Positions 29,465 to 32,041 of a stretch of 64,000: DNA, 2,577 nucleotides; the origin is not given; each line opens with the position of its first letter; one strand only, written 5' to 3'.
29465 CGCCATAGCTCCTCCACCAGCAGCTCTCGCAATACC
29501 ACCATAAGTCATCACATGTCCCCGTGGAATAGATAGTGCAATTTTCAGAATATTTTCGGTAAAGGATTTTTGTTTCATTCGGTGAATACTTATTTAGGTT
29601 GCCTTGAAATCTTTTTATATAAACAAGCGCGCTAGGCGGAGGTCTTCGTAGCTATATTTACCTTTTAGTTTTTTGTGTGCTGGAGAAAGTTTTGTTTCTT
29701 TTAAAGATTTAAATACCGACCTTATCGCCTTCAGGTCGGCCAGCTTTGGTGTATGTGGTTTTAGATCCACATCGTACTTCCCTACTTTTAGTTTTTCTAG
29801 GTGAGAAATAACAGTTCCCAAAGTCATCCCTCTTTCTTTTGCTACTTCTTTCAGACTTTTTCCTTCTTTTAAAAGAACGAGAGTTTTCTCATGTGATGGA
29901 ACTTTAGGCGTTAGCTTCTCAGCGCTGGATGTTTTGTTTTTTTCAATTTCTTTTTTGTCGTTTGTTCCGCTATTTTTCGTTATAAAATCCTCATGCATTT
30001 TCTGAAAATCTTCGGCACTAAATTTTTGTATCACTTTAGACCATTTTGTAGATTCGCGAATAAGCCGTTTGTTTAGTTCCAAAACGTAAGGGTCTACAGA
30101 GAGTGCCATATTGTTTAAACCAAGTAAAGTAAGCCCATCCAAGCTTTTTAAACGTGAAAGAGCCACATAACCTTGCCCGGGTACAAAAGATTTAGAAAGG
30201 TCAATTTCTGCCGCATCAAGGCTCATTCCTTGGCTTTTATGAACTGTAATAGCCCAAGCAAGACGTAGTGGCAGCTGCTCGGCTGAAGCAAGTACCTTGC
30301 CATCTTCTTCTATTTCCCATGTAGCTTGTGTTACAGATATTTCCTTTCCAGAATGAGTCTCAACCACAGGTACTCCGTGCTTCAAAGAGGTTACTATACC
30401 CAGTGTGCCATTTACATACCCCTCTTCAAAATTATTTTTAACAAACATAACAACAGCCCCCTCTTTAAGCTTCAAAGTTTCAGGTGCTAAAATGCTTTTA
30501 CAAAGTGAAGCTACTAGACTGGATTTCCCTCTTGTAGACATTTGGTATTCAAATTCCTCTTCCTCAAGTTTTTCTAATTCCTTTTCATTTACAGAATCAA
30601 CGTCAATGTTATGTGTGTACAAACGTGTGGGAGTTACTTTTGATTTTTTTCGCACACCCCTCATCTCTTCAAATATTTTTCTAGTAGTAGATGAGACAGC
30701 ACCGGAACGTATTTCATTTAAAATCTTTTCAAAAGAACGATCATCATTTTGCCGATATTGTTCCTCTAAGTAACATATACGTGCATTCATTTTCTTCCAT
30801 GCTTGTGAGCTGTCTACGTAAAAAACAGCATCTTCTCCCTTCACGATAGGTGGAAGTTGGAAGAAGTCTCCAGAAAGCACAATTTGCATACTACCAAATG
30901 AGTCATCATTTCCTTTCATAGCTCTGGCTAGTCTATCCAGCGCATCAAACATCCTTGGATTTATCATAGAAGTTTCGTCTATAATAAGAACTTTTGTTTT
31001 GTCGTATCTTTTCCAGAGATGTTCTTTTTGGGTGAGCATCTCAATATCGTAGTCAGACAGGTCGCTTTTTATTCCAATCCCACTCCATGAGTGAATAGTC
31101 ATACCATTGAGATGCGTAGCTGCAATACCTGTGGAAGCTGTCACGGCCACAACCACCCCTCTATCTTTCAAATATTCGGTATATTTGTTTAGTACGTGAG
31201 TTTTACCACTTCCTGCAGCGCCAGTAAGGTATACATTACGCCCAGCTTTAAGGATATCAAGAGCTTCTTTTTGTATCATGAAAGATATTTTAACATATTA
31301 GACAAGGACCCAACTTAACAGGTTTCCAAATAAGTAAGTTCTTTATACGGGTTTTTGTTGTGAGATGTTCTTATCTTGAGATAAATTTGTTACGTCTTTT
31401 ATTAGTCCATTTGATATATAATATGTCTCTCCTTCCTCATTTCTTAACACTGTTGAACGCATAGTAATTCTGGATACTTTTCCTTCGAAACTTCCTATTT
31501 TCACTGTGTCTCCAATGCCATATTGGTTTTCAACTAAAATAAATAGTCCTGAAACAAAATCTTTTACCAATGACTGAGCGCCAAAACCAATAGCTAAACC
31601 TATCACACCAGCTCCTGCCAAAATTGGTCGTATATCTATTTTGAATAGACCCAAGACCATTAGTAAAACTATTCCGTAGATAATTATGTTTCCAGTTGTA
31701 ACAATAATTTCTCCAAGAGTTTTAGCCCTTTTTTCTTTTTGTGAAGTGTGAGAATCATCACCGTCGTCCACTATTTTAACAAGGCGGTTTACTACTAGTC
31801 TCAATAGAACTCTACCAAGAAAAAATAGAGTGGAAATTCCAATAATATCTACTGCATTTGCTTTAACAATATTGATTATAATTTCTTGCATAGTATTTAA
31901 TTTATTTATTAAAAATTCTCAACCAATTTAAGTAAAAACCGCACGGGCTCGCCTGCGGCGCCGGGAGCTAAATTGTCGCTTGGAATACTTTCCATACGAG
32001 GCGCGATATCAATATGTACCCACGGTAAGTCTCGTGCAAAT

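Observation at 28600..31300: Probable horizontally acquired block: 60% GC glycine-zipper lipoprotein, ATL protein and PIF1 helicase with HTH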

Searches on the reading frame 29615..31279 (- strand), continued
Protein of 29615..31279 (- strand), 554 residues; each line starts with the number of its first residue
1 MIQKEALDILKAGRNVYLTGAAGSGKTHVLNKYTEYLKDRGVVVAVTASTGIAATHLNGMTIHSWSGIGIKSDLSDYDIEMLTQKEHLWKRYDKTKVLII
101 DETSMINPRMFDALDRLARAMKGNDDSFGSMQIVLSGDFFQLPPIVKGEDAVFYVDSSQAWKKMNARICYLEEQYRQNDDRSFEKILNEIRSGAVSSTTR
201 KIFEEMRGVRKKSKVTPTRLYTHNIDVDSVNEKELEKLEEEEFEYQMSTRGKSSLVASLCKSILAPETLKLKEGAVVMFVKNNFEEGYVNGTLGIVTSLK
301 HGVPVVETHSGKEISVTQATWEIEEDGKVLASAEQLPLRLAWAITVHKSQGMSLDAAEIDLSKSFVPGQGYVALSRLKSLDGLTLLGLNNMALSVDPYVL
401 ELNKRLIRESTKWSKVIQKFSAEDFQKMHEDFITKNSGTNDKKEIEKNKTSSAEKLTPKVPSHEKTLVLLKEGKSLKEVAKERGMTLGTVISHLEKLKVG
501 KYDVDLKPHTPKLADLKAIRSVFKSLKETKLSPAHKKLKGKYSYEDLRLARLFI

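Call 18: find_encoding_contigs(protein=P0242, flank=10000, max_places=3)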
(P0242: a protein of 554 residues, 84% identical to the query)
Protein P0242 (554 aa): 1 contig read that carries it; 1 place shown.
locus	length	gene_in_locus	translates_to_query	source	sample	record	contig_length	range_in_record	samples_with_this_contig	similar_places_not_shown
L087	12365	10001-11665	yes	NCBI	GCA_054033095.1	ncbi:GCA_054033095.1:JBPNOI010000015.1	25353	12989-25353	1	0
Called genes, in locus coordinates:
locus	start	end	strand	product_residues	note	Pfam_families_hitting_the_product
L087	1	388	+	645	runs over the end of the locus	PF00012:HSP70, PF06723:MreB_Mbl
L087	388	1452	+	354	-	PF00226:DnaJ, PF01556:DnaJ_C, PF00684:DnaJ_CXXCXGXG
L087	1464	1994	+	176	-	-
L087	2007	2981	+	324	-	PF00512:HisKA, PF02518:HATPase_c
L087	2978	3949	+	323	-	PF00579:tRNA-synt_1b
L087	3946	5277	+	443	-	PF01336:tRNA_anti-codon, PF00152:tRNA-synt_2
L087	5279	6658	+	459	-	PF02789:Peptidase_M17_N, PF00883:Peptidase_M17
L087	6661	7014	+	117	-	PF02152:FolB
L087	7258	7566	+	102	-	-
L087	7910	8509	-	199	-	PF13302:Acetyltransf_3, PF13420:Acetyltransf_4, PF13523:Acetyltransf_8 (weak), PF00583:Acetyltransf_1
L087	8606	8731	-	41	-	-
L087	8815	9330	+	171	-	PF21088:MS_channel_1st, PF00924:MS_channel_2nd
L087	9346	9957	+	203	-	PF00702:Hydrolase, PF13419:HAD_2 (weak)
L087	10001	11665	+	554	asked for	PF05970:PIF1, PF13191:AAA_16 (faint), PF13245:AAA_19, PF13401:AAA_22, PF13604:AAA_30, PF21530:Pif1_2B_dom, PF14493:HTH_40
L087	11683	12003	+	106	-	PF01035:DNA_binding_1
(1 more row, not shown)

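Call 19: find_encoding_contigs(protein=P0263, flank=10000, max_places=2)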
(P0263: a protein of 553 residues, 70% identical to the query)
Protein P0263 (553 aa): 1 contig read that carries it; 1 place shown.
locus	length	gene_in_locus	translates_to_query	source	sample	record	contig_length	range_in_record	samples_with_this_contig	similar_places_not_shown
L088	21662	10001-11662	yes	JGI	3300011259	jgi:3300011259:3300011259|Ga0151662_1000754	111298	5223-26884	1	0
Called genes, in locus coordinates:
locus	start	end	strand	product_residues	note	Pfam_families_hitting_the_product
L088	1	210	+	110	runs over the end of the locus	-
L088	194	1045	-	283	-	PF02481:DNA_processg_A, PF17782:WHD_DprA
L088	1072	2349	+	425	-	PF02403:Seryl_tRNA_N, PF00587:tRNA-synt_2b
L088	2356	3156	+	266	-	PF08478:POTRA_1 (faint)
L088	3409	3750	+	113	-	-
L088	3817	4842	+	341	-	PF01207:Dus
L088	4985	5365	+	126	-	-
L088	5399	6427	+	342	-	PF05496:RuvB_N, PF06068:TIP49 (faint), PF13177:DNA_pol3_delta2 (weak), PF00004:AAA, PF13401:AAA_22 (faint), PF13177:DNA_pol3_delta2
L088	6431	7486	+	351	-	-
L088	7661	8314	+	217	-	PF00106:adh_short, PF08659:KR (weak), PF13561:adh_short_C2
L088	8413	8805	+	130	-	PF00856:SET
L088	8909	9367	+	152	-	PF00383:dCMP_cyt_deam_1, PF14437:MafB19-deam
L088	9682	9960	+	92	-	-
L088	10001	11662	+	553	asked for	PF05970:PIF1, PF13245:AAA_19, PF13401:AAA_22, PF13604:AAA_30, PF21530:Pif1_2B_dom (faint), PF14493:HTH_40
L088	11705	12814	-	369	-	PF04851:ResIII (weak), PF00270:DEAD, PF00271:Helicase_C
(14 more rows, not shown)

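Call 20: find_encoding_contigs(protein=P0245, flank=10000, max_places=2)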
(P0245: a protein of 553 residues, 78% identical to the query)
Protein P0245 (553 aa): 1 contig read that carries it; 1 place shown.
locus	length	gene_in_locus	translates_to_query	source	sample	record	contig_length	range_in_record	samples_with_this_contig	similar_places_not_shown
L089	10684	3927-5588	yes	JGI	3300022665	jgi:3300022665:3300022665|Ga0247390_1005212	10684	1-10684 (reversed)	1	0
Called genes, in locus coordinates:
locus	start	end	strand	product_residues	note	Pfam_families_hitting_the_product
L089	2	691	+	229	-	?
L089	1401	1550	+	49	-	-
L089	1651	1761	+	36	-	-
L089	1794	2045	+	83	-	-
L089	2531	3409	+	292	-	PF02661:Fic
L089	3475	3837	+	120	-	-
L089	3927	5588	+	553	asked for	PF05970:PIF1, PF13245:AAA_19, PF13401:AAA_22 (weak), PF13604:AAA_30, PF21530:Pif1_2B_dom (weak), PF14493:HTH_40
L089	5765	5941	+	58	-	-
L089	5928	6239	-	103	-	-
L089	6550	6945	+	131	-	PF00410:Ribosomal_S8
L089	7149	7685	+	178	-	PF00347:Ribosomal_L6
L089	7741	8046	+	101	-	PF00861:Ribosomal_L18p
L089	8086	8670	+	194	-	PF00333:Ribosomal_S5, PF03719:Ribosomal_S5_C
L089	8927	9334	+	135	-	PF00828:Ribosomal_L27A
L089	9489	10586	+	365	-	PF00344:SecY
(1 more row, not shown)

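Call 23: search_solved_structures(query=window:29615-31279:-, max_evalue=0.001, show_alignments=1)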
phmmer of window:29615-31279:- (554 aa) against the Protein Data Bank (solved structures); distinct sequences matched with E-value up to 0.001: 20.
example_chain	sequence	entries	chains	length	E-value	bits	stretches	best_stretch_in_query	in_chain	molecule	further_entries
6hpt_A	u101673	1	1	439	2.6e-69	237.4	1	9-406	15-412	ATP-dependent DNA helicase PIF1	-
5fhh_A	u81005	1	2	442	2.7e-69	237.3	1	9-406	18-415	ATP-dependent DNA helicase PIF1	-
9fb8_A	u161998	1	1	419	2.8e-69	237.3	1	9-406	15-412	ATP-dependent DNA helicase PIF1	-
6hph_A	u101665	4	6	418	2.9e-69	237.2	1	9-406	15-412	ATP-dependent DNA helicase PIF1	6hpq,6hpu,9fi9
7otj_A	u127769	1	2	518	4.3e-65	223.5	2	9-300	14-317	ATP-dependent DNA helicase PIF1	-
8xak_A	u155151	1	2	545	7.4e-64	219.4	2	5-297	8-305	ATP-dependent DNA helicase PIF1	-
5o6b_A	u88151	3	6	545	7.5e-64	219.4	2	5-297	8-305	ATP-dependent DNA helicase PIF1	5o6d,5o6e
5fhd_A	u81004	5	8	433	1.8e-55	191.7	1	13-395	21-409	Uncharacterized protein | ATP-dependent DNA helicase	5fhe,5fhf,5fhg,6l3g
5ftb_A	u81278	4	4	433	2.4e-55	191.3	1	13-395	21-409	TPR DOMAIN PROTEIN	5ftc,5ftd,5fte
5ftf_A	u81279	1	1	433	5.2e-55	190.2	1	13-395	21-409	TPR DOMAIN PROTEIN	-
8bns_A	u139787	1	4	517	1.5e-48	168.9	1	5-414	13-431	AAA ATPase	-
8bnv_A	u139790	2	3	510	5.1e-44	153.9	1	4-386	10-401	AAA family ATPase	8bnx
6s3p_A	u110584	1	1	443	2.5e-39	138.5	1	18-385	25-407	PIF1 helicase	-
6s3e_A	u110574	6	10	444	2.5e-39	138.5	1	18-385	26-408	PIF1 helicase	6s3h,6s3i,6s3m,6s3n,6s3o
7bil_A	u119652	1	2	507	4e-39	137.8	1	18-385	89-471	PIF1 helicase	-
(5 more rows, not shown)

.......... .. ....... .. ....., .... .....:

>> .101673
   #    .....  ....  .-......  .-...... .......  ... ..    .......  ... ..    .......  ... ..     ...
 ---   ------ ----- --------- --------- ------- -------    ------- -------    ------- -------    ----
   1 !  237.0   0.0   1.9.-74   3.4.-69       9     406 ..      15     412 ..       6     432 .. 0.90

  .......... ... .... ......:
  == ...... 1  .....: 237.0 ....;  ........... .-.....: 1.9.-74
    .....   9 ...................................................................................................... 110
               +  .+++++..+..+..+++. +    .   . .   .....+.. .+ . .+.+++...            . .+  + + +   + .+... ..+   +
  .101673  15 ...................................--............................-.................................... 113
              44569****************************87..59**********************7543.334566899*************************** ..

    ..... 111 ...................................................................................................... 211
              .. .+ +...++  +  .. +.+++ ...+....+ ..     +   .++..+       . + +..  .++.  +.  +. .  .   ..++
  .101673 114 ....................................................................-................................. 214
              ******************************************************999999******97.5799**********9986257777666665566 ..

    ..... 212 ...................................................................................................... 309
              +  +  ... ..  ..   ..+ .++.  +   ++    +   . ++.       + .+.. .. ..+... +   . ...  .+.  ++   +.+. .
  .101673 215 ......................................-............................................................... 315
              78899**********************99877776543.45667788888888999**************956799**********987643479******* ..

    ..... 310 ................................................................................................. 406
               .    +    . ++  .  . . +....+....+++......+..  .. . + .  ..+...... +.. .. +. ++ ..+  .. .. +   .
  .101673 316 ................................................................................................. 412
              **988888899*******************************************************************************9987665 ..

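Call 66: search_protein_families(library=padloc, proteins=[window:29615-31279:-], max_evalue=0.001)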
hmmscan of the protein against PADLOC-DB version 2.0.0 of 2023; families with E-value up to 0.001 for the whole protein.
window:29615-31279:- (554 aa): 11 families
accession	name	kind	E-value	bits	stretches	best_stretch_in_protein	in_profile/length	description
PDLC05065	PDC-S68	-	1.1e-22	77.8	2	3-219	610-825/1221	-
PDLC05064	PDC-S68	-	5.9e-22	75.3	2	17-245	704-922/1273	-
PDLC01734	typeIV_RecD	-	1.4e-19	67.9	1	3-179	344-506/763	RecD_0_IVD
PDLC01148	RecD_like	-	3.4e-19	66.6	1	4-180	319-476/719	RecD/Tra ATPase fused to N-terminal HHH domain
PDLC05066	PDC-S68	-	2.2e-14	50.5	1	17-181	597-755/1202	-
PDLC04476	PDC-M16A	-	1.4e-13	48.2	1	18-304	30-330/691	-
PDLC04475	PDC-M16A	-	1.9e-13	47.8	1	9-302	26-334/721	-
PDLC05035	PDC-S53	-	8.4e-10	35.3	1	17-192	514-659/900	-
PDLC04472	PDC-M16A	-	8.8e-07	25.6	1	17-107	244-345/930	-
PDLC04140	mad8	-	8.3e-06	23.5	1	7-123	20-113/314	mads_8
PDLC04474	PDC-M16A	-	0.00027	17.5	0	10-116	231-344/917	-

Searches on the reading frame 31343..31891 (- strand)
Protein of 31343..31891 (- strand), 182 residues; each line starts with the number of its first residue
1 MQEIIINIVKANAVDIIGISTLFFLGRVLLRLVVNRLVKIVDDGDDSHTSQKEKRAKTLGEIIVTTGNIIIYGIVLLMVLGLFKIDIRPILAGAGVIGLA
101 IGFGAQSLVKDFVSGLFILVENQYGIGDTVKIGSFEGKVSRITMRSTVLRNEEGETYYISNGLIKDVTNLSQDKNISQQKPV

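Call 4: search_protein_families(library=pfam, proteins=[window:31343-31891:-], max_evalue=0.01)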
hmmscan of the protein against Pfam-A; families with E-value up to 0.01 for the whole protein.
window:31343-31891:- (182 aa): 2 families
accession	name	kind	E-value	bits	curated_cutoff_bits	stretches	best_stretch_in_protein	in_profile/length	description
PF00924.24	MS_channel_2nd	-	4e-17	62.5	20.2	1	108-171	2-67/68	Mechanosensitive ion channel, beta-domain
PF21088.3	MS_channel_1st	-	7e-08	32.7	23.1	1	68-106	4-42/42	Mechanosensitive ion channel, transmembrane helices 2/3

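Call 66: search_protein_families(library=padloc, proteins=[window:31343-31891:-], max_evalue=0.001)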
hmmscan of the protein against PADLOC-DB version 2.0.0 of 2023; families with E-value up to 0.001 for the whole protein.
window:31343-31891:- (182 aa): 0 families
